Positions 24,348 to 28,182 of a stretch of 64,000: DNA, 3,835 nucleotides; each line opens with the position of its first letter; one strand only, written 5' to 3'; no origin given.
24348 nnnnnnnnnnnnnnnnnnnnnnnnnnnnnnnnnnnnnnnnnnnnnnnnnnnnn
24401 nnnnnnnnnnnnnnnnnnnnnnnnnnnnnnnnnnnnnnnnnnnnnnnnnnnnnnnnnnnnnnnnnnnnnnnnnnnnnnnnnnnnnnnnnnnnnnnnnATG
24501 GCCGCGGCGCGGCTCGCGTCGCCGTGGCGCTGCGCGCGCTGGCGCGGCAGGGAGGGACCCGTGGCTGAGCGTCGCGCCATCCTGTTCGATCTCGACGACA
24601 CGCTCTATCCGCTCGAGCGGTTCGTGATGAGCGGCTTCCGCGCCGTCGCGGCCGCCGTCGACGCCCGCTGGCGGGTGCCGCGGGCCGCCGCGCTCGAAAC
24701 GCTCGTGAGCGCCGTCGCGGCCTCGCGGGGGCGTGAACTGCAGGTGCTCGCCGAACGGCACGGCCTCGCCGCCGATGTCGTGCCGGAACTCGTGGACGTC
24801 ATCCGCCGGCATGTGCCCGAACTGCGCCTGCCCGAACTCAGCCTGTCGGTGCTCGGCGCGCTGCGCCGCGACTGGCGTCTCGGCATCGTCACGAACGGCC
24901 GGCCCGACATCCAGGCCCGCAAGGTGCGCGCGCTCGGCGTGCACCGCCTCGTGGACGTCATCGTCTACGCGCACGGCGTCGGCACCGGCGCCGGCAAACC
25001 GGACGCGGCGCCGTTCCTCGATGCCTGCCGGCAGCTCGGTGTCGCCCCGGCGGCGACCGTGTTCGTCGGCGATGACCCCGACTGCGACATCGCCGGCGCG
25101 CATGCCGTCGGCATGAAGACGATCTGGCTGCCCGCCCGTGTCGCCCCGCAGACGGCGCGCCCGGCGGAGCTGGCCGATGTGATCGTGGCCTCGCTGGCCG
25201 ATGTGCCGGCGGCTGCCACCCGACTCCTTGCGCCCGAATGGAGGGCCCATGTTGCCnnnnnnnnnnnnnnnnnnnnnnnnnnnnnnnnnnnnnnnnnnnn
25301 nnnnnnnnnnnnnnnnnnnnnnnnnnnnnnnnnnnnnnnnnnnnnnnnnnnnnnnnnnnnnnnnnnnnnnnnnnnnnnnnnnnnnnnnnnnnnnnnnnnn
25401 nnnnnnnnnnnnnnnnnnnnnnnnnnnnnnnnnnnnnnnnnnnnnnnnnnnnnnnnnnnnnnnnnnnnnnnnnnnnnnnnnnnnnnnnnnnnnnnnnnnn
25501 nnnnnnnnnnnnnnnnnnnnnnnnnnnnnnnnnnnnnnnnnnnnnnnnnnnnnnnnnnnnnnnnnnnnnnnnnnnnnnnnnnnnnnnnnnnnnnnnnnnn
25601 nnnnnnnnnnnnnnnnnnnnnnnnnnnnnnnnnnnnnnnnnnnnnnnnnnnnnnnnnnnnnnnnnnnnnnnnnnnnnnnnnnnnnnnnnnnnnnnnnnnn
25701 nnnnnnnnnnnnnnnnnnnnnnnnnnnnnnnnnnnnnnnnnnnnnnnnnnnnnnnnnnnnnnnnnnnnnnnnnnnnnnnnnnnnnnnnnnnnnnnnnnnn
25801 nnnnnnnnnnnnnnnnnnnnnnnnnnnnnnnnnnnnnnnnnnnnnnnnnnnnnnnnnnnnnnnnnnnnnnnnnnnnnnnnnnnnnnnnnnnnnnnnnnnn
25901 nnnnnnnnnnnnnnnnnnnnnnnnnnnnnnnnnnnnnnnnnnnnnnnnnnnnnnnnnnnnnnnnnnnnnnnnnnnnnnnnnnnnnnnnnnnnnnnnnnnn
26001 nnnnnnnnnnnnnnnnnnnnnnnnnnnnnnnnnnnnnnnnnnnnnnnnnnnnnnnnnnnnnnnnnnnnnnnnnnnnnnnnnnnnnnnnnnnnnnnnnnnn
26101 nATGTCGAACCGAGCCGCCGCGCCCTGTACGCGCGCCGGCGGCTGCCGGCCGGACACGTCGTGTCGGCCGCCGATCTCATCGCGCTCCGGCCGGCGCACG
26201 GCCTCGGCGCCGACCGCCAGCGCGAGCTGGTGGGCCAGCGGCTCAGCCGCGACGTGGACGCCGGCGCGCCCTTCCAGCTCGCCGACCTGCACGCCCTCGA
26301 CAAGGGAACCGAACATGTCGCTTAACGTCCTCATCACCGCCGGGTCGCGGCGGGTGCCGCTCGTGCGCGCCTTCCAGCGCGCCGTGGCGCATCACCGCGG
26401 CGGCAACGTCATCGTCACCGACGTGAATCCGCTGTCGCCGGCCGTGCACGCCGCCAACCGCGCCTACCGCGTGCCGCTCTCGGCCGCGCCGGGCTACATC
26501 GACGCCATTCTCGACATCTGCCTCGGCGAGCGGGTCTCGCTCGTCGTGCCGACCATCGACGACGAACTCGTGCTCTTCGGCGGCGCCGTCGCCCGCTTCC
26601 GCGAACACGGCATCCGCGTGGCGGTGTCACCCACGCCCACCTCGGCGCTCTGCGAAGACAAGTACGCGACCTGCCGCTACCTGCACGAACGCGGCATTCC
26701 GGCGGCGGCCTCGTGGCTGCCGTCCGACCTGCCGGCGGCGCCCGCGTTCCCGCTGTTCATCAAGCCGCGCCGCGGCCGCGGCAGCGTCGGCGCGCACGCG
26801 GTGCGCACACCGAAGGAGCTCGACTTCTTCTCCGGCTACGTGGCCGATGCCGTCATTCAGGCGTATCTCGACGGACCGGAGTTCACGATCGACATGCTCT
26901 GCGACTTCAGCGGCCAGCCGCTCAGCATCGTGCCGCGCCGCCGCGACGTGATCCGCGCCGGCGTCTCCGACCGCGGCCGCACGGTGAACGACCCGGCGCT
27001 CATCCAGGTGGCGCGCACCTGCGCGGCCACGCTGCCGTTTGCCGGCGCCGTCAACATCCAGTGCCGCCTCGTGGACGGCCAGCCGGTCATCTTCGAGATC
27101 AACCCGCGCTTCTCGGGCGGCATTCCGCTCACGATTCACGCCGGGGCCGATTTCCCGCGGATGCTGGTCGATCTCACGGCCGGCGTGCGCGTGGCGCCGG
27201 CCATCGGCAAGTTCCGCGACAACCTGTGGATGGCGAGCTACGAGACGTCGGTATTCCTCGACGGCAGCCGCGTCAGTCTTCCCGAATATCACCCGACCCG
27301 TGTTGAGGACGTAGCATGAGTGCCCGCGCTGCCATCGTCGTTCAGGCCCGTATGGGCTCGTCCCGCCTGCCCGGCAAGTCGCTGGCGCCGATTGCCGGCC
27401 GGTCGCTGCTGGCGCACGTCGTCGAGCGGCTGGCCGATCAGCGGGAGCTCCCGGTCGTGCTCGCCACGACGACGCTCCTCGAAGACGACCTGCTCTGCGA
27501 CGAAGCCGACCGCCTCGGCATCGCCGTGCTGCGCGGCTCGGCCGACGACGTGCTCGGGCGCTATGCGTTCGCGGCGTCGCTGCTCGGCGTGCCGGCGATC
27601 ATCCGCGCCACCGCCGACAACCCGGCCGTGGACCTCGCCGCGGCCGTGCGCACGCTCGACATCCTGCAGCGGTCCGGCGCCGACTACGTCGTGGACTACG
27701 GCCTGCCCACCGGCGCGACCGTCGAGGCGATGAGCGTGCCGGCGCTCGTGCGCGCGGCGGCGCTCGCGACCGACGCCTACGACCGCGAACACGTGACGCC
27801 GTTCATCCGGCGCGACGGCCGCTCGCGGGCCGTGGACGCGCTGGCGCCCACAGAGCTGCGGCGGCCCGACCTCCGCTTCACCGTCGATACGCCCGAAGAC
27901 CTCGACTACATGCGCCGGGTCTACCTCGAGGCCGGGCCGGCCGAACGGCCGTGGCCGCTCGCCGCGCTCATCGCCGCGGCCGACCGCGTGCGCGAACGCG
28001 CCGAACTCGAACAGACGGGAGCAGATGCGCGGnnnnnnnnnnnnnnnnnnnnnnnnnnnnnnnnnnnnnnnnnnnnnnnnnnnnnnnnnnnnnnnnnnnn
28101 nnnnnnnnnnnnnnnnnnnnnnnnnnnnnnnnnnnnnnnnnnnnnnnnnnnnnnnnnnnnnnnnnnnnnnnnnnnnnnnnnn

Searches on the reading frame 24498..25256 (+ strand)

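Call 14: search_protein_families(library=pfam, proteins=[window:24498-25256:+], max_evalue=0.01)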
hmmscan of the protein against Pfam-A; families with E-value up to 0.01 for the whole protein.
window:24498-25256:+ (253 aa): 4 families
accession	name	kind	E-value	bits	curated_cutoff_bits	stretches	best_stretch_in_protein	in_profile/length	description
PF00702.32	Hydrolase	-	1.9e-23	84.3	26.4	1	26-205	2-191/191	haloacid dehalogenase-like hydrolase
PF13419.12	HAD_2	-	2e-19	70.8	23.8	1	28-210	1-177/178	Haloacid dehalogenase-like hydrolase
PF13242.12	Hydrolase_like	-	5.6e-12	45.8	22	1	165-235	2-74/75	HAD-hyrolase-like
PF12710.13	HAD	-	2.2e-08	35.2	27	1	28-194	1-182/189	haloacid dehalogenase-like hydrolase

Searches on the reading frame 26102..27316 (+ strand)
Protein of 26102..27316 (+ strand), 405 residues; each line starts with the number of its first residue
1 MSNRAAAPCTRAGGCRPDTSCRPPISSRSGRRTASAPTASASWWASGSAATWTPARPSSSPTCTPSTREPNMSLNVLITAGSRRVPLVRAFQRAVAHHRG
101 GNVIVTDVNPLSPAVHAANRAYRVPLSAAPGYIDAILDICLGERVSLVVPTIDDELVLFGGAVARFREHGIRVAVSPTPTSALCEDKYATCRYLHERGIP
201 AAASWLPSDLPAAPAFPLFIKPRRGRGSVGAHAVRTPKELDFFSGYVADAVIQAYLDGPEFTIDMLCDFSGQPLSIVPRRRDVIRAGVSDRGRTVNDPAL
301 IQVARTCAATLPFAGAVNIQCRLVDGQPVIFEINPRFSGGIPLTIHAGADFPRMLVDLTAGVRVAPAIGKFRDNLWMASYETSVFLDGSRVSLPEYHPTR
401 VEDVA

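Call 14: search_protein_families(library=pfam, proteins=[window:26102-27316:+], max_evalue=0.01)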
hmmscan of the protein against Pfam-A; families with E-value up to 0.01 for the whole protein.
window:26102-27316:+ (405 aa): 4 families
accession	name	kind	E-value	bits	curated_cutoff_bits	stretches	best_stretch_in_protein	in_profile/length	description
PF15632.11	ATPgrasp_Ter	-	2.3e-27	95.8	29.1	1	249-370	4-118/131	ATP-grasp in the biosynthetic pathway with Ter operon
PF21360.3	PylC-like_N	-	1.5e-21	76.8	27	1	76-173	1-95/96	PylC-like, N-terminal domain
PF02655.19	ATP-grasp_3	-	2.1e-14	54.3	23.2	1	184-339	1-159/160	ATP-grasp domain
PF13535.11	ATP-grasp_4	-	0.00013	22.1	27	0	249-291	54-97/160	ATP-grasp domain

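Call 58: search_protein_families(library=ncbifam, proteins=[window:26102-27316:+], max_evalue=0.001)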
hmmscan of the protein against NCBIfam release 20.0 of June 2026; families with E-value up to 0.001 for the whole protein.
window:26102-27316:+ (405 aa): 12 families
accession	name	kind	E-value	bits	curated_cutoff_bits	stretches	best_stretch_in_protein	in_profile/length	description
NF009405.0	PRK12767.1-4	equivalog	2.2e-83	279.9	390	1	75-388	2-317/320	carbamoyl phosphate synthase-like protein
NF009406.0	PRK12767.1-5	equivalog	9.5e-58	195.8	271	1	73-385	2-319/327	carbamoyl phosphate synthase-like protein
NF009404.0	PRK12767.1-3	equivalog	2.4e-52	177.9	316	1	74-385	1-332/344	carbamoyl phosphate synthase-like protein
NF009403.0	PRK12767.1-2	equivalog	3.9e-52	177.5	286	2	75-304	2-232/342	carbamoyl phosphate synthase-like protein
NF009402.0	PRK12767.1-1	equivalog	2.2e-51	174.6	218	1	74-355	3-294/329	carbamoyl phosphate synthase-like protein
NF002563.0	PRK02186.1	subfamily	1.9e-13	49.6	625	1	178-363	99-306/890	argininosuccinate lyase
NF053643.1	Ddl_archaea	equivalog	5.1e-10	38.9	500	1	98-281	20-204/367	putative pseudomurein biosynthesis ATP-grasp protein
TIGR03909.1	pyrrolys_PylC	equivalog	6e-06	25.2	248.3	1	143-268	60-179/374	3-methylornithine--L-lysine ligase PylC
NF002378.0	PRK01372.1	subfamily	1e-05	24.4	243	1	170-277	84-200/305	D-alanine--D-alanine ligase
TIGR01205.1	D_ala_D_alaTIGR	subfamily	1.5e-05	24.1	245.65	1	173-270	93-206/318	D-alanine--D-alanine ligase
NF005315.0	PRK06849.1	equivalog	0.00015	20.9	406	1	75-204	6-134/389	hypothetical protein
TIGR00877.1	purD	equivalog_domain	0.00041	19.3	288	0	77-203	5-121/425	phosphoribosylamine--glycine ligase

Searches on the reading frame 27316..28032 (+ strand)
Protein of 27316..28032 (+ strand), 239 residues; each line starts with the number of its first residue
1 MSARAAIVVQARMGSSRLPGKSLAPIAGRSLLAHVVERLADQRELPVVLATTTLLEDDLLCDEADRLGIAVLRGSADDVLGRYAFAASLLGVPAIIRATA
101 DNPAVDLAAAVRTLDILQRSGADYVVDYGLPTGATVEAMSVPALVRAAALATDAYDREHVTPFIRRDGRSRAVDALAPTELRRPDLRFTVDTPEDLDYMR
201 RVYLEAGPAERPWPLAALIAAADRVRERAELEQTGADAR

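Call 14: search_protein_families(library=pfam, proteins=[window:27316-28032:+], max_evalue=0.01)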
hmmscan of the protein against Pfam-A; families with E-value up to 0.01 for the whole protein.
window:27316-28032:+ (239 aa): 2 families
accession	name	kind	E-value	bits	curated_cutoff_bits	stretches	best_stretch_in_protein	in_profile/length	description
PF02348.25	CTP_transf_3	-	3.3e-24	86.4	22.6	1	6-203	1-206/217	Cytidylyltransferase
PF12804.13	NTP_transf_3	-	6.9e-05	23.5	27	1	12-126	11-120/160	MobA-like NTP transferase domain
